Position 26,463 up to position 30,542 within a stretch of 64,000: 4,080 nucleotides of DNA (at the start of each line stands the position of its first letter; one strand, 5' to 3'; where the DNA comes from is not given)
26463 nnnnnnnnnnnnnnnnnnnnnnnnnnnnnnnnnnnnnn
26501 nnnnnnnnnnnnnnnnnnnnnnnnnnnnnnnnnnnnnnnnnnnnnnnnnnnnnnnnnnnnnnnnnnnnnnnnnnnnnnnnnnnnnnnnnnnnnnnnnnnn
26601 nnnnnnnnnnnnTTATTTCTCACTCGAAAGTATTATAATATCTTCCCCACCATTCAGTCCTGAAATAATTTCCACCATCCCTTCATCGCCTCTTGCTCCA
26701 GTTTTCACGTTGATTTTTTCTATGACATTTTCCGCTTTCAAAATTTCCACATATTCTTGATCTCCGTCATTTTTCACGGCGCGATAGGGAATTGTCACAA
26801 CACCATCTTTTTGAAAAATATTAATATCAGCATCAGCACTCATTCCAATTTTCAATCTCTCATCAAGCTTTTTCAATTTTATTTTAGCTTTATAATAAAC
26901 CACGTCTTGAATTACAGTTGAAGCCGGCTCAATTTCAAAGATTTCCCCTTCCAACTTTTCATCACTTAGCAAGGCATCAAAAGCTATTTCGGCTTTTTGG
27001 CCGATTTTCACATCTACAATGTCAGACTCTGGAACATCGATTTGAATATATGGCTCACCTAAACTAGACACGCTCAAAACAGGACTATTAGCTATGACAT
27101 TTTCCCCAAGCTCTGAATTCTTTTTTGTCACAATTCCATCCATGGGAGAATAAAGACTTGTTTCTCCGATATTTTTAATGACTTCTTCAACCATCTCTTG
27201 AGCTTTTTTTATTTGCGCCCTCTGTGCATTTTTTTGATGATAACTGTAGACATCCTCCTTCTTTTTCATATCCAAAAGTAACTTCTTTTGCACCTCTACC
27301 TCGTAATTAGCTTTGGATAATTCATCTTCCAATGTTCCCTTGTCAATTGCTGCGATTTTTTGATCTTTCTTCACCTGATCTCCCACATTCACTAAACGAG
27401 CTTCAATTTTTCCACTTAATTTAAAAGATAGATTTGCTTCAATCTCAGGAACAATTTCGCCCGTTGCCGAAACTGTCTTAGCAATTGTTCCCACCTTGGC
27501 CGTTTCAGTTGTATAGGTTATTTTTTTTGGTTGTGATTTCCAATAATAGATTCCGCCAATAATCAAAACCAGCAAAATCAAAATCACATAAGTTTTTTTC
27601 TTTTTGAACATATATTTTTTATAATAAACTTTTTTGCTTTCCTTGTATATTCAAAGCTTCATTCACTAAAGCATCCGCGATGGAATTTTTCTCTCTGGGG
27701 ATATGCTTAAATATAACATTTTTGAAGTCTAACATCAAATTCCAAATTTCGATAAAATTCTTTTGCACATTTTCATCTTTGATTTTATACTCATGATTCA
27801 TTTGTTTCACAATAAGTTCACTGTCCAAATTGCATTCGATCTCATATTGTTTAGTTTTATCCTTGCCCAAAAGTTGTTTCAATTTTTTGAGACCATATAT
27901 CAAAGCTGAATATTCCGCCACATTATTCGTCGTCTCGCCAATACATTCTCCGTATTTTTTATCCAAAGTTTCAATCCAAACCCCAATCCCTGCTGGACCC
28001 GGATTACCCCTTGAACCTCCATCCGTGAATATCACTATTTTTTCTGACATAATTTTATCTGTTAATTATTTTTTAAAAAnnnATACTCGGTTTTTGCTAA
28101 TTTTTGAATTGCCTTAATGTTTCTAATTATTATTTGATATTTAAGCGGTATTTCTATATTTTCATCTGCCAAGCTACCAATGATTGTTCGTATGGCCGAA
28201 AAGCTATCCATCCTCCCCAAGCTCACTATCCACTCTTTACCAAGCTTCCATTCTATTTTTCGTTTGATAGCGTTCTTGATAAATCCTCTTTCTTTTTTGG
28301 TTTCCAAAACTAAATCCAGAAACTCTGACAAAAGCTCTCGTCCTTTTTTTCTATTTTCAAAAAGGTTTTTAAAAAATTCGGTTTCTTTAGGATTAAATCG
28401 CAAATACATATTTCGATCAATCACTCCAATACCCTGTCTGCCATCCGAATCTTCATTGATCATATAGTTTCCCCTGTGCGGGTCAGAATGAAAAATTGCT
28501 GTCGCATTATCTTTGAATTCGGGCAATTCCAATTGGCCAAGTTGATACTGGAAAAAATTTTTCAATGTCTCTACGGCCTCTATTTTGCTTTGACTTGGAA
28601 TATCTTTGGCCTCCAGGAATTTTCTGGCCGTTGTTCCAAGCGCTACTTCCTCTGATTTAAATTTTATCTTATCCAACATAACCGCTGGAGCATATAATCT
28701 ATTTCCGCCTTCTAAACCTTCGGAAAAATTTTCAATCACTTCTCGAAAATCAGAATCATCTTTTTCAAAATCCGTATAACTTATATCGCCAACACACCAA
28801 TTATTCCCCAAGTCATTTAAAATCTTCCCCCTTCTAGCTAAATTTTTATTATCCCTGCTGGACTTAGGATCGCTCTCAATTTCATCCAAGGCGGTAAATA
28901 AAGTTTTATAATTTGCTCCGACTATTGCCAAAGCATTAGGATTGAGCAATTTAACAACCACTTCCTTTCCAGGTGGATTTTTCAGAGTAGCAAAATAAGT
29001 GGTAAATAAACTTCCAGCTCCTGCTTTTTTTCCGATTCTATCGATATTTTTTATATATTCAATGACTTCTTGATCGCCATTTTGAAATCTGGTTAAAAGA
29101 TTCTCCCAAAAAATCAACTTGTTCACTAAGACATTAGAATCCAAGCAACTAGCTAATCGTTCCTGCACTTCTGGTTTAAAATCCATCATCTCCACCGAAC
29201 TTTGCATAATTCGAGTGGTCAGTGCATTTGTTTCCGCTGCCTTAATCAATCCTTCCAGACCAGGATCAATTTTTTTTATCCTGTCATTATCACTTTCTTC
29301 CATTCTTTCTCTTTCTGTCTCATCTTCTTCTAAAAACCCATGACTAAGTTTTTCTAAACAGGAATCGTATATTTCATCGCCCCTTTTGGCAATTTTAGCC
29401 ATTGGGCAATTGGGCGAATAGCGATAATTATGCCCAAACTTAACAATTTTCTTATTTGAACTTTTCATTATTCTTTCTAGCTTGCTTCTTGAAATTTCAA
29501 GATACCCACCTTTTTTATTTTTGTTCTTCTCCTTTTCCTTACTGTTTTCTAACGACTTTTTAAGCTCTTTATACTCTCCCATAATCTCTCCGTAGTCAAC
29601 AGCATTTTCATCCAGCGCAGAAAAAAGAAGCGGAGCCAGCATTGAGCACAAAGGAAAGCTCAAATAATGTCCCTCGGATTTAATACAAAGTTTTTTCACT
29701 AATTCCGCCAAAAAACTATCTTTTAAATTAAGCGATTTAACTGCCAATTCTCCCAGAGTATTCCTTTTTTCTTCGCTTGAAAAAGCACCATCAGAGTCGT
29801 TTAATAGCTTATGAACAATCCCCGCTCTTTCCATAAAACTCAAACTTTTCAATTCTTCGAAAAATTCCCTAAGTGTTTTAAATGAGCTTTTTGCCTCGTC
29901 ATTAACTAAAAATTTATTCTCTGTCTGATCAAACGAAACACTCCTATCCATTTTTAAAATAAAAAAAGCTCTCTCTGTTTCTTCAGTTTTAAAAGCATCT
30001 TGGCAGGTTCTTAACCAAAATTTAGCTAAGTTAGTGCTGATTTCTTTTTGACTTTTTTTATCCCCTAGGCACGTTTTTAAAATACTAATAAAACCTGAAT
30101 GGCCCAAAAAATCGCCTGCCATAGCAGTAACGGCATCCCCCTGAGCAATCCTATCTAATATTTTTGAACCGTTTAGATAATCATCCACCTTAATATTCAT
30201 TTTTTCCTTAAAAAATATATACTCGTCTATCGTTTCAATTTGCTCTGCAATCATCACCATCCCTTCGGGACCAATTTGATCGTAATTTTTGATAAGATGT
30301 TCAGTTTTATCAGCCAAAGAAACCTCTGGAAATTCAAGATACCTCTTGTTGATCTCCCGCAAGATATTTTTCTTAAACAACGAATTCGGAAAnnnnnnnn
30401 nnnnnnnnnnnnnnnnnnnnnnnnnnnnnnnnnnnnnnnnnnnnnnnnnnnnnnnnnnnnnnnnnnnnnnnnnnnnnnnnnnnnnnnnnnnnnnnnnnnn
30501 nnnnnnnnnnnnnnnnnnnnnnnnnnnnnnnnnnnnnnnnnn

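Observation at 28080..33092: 1670-aa cytoplasmic giant fusing an M48-type zinc-protease motif to an ABC1/UbiB atypical kinase domain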

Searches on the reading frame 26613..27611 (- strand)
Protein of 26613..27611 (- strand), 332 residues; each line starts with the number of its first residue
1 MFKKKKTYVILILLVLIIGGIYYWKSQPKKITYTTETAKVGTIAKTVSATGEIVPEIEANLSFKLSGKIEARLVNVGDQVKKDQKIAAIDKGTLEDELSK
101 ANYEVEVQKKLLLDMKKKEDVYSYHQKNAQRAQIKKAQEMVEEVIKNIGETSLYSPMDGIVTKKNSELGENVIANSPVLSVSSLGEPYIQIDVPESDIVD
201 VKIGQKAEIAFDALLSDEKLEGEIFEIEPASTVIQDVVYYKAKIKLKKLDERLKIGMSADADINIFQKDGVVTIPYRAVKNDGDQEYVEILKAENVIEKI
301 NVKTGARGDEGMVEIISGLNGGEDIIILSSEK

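Call 7: search_protein_families(library=pfam, proteins=[window:26613-27611:-], max_evalue=0.001)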
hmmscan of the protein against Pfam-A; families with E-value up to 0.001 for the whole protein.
window:26613-27611:- (332 aa): 3 families
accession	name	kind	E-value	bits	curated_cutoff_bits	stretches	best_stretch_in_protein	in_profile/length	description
PF16576.10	HlyD_D23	-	1e-17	64.6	30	1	44-259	3-214/214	Barrel-sandwich domain of CusB or HlyD membrane-fusion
PF13437.12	HlyD_3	-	3.6e-13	50.6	22.2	1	153-254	2-104/106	HlyD family secretion protein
PF13533.13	Biotin_lipoyl_2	-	0.00012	22.2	29.8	1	60-90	2-32/32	Biotin-lipoyl like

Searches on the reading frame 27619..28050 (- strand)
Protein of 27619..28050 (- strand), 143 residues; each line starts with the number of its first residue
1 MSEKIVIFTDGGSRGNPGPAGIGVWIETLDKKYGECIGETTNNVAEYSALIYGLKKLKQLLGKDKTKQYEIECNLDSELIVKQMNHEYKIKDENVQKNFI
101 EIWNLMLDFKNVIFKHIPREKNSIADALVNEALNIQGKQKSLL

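Call 7: search_protein_families(library=pfam, proteins=[window:27619-28050:-], max_evalue=0.001)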
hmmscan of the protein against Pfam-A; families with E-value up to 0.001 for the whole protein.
window:27619-28050:- (143 aa): 2 families
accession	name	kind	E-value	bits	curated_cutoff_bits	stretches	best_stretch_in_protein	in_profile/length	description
PF13456.12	RVT_3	-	1.8e-16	60.6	21.6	1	10-132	3-123/123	Reverse transcriptase-like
PF00075.30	RNase_H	-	4.2e-12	46.9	25.8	1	3-132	2-139/141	RNase H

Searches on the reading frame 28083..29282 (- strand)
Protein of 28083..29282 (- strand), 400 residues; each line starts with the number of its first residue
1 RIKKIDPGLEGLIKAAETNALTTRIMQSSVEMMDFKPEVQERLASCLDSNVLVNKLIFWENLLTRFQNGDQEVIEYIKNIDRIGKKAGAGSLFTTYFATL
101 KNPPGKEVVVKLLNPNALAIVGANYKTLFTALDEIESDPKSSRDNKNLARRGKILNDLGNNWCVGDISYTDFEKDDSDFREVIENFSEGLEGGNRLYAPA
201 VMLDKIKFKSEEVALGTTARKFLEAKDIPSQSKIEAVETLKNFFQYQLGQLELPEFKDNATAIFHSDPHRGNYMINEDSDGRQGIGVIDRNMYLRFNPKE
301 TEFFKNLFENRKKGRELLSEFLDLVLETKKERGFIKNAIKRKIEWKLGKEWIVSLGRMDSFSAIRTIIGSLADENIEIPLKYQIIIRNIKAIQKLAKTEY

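Call 27: search_solved_structures(query=window:28083-29282:-, max_evalue=1, show_alignments=2)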
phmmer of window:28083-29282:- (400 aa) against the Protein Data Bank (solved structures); distinct sequences matched with E-value up to 1: 0.

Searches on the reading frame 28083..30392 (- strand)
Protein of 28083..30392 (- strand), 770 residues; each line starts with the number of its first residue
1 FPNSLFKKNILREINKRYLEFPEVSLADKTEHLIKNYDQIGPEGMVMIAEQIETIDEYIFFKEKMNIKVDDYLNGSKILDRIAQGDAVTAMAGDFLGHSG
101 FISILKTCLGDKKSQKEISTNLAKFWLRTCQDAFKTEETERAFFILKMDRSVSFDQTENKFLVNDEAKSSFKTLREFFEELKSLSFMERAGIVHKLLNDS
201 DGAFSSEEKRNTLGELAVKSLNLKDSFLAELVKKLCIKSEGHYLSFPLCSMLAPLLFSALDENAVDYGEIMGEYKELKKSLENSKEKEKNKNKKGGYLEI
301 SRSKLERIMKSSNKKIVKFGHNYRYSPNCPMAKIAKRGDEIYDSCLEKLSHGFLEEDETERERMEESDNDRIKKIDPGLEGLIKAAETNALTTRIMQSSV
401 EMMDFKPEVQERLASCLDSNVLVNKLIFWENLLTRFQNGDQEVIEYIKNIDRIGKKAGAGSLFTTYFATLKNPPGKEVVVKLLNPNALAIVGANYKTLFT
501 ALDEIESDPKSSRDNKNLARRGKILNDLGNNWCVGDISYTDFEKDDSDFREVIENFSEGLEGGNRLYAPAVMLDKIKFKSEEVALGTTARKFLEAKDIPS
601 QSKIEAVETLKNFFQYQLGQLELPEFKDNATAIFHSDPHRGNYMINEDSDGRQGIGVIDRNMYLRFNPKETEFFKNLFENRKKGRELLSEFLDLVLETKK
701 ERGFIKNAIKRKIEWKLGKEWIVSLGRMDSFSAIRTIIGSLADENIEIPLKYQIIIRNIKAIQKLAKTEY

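Call 37: predict_structure(alignment_id=A3)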
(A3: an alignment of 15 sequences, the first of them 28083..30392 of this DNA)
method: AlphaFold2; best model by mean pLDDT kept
length: 770 residues; sequences in the alignment: 15
mean_pLDDT: 78.1   pTM: 0.74
mean pLDDT of the five models: 78.1, 77.9, 75.6, 75.6, 72.0
residues with pLDDT >= 90: 174; 70-90: 396; 50-70: 135; < 50: 65
segments of 3 or more residues with pLDDT < 50: 1-4, 77-87, 138-149, 289-295, 315-320, 354-372
pLDDT, mean of each block of 10 residues (from residue 1): 56 84 92 87 86 95 88 56 47 54 86 90 79 57 40 65 58 75 72 80 87 93 90 91 81 87 88 82 58 56 80 53 57 63 62 44 41 70 82 84 79 69 78 90 94 84 87 93 84 92 94 91 88 86 87 88 81 88 90 89 91 85 53 78 83 83 84 86 71 88 86 84 76 83 83 87 82
secondary structure, 60 per line:
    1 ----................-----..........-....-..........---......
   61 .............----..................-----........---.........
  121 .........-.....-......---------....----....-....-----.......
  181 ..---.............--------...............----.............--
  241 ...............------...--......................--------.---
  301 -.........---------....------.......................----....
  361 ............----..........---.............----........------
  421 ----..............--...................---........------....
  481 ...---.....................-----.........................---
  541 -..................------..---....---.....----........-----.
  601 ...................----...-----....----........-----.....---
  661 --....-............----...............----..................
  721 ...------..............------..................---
elements in order (helices of 4 or more, strands of 3 or more residues): H5-20 H26-35 H37-40 H42-51 H55-73 H78-95 H101-108 H112-129 H131-134 H137-142 E152-155 E160-163 H165-168 H174-182 H186-198 H207-221 H226-238 H241-255 H267-288 H302-310 H320-323 H330-352 H357-372 H377-386 H390-402 H407-414 H425-438 H441-449 E450-459 E463-470 E477-483 H487-507 H513-537 H542-559 E571-574 E578-582 H589-594 H600-619 E632-635 E643-647 E653-657 E663-666 H668-679 H684-698 H703-723 H730-743 H750-767

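Call 40: fold_search(model_id=the predicted structure, library=pdb)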
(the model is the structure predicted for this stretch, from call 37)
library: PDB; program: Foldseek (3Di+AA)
matches with E <= 10: 1002; with E <= 0.001: 27
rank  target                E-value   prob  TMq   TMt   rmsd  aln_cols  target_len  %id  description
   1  7udp                  3.0e-09  1.00  0.28  0.52  10.5       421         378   14  Crystal structure of COQ8A-CA157 inhibitor complex in space group C2 (released 2023-01-18)
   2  7udq_A                4.2e-09  1.00  0.29  0.54  10.7       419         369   14  Crystal structure of COQ8A-CA157 inhibitor complex in space group P1 (released 2023-01-18)
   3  5i35                  4.6e-09  1.00  0.30  0.53  10.4       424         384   13  Structure of the Human mitochondrial kinase COQ8A R611K with AMPPNP (Cerebellar Ataxia and Ubiquinone Deficiency Through (released 2016-08-17)
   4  4ped                  7.1e-09  1.00  0.29  0.54  10.7       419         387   13  Mitochondrial ADCK3 employs an atypical protein kinase-like fold to enable coenzyme Q biosynthes (released 2014-11-19)
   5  7udq_B                4.7e-08  1.00  0.29  0.53  10.2       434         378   13  Crystal structure of COQ8A-CA157 inhibitor complex in space group P1 (released 2023-01-18)
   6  7cyr                  4.9e-08  1.00  0.27  0.47  10.0       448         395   14  The closed conformation of MSMEG_1954 from Mycobacterium smegmatis (released 2021-12-08)
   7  7cz2                  3.5e-07  1.00  0.24  0.51   9.9       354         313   15  The complex structure of MSMEG_1954-ADP from Mycobacterium smegmatis (released 2021-12-08)
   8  5yk1                  6.1e-07  1.00  0.24  0.41  10.1       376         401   15  The complex structure of Rv3197-AMPPNP from Mycobacterium tuberculosis (released 2018-02-07)
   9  5yjz                  1.8e-06  1.00  0.21  0.35  14.5       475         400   14  The native crystal structure of Rv3197 from Mycobacterium tuberculosis (released 2018-02-07)
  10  7cy2                  1.9e-06  1.00  0.23  0.49  10.7       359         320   14  The open conformation of MSMEG_1954 from Mycobacterium smegmatis (released 2021-12-08)
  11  5yk0                  2.5e-06  1.00  0.22  0.38  11.3       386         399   14  The complex structure of Rv3197-ADP from Mycobacterium tuberculosis (released 2018-02-07)
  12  5yk2                  7.6e-06  1.00  0.21  0.37  13.8       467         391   14  The complex structure of Rv3197-erythromycin from Mycobacterium tuberculosis (released 2018-02-07)
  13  4gyi                  1.2e-04  1.00  0.18  0.38  18.4       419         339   10  Crystal structure of the Rio2 kinase-ADP/Mg2+-phosphoaspartate complex from Chaetomium thermophilum (released 2012-10-17)
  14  7vbt_A                1.8e-04  1.00  0.17  0.38  18.0       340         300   11  Crystal structure of RIOK2 in complex with CQ211 (released 2022-07-06)
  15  6fdm_B                3.4e-04  1.00  0.16  0.39  18.1       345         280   10  Human Rio2 kinase structure (released 2019-01-30)
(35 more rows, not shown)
